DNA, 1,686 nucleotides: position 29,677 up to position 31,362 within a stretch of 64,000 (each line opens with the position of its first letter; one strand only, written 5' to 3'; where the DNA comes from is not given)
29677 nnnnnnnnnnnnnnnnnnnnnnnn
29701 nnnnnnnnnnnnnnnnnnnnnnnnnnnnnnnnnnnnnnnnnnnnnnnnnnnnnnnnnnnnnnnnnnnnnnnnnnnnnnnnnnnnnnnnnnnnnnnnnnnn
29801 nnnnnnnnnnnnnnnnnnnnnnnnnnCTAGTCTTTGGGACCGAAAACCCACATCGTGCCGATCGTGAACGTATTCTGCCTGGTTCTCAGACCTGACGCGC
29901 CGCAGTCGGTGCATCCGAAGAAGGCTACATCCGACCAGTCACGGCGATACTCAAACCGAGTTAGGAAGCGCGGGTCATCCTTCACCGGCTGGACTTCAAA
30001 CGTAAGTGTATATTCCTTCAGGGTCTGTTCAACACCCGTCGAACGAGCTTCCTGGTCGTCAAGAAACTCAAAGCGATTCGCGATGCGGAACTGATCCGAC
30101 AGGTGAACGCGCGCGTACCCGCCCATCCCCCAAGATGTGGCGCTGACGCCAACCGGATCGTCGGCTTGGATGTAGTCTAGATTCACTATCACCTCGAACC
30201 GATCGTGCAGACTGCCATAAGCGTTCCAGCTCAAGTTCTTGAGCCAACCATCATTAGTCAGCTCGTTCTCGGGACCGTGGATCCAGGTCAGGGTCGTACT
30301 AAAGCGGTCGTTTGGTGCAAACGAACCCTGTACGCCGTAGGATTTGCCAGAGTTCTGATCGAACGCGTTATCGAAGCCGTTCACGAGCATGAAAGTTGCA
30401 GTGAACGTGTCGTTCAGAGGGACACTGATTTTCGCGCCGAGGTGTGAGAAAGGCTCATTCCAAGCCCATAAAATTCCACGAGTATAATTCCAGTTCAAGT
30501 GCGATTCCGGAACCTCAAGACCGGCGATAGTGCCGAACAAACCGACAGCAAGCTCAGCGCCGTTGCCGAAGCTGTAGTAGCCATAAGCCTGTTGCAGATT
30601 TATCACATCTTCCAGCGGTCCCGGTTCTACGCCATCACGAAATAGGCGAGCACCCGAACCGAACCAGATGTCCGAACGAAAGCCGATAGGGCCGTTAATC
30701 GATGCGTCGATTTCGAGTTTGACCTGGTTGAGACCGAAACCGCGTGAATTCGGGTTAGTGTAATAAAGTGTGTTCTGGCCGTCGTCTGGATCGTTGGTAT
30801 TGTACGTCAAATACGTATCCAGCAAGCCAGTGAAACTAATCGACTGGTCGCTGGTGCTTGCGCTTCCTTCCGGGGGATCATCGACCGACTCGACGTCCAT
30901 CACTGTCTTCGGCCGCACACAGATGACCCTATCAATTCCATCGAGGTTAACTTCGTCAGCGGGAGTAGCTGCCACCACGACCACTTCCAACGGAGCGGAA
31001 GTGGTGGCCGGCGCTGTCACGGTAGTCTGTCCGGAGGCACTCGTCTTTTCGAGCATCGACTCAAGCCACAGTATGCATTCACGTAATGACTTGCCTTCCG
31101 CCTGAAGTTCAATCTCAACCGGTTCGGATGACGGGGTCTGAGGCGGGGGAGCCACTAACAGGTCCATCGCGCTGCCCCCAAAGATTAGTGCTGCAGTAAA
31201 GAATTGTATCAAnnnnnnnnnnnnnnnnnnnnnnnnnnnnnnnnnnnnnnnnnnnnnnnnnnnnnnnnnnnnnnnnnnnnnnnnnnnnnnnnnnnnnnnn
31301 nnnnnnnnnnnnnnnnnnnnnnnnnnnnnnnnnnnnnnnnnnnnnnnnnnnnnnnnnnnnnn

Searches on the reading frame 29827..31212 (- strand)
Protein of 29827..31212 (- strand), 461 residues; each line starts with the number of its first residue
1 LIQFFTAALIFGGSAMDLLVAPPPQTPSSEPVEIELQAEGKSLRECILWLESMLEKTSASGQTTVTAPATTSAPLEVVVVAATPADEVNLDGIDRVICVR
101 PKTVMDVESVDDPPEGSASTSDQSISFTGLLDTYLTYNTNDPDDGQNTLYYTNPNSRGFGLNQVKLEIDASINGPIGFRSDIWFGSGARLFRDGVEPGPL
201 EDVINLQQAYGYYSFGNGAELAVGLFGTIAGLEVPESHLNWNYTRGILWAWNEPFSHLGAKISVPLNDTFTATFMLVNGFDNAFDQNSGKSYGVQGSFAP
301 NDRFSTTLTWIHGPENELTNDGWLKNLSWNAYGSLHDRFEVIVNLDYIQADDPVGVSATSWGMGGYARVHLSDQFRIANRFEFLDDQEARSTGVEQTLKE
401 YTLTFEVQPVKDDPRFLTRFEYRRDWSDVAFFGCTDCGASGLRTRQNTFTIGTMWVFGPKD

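Call 44: search_protein_families(library=pfam, proteins=[window:29827-31212:-])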
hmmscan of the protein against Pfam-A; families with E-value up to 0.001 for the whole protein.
window:29827-31212:- (461 aa): 1 family
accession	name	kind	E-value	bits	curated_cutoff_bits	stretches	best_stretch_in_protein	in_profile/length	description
PF07642.17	BBP2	-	8.4e-60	203.2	26.2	1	125-456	2-338/339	Putative beta-barrel porin-2, OmpL-like. bbp2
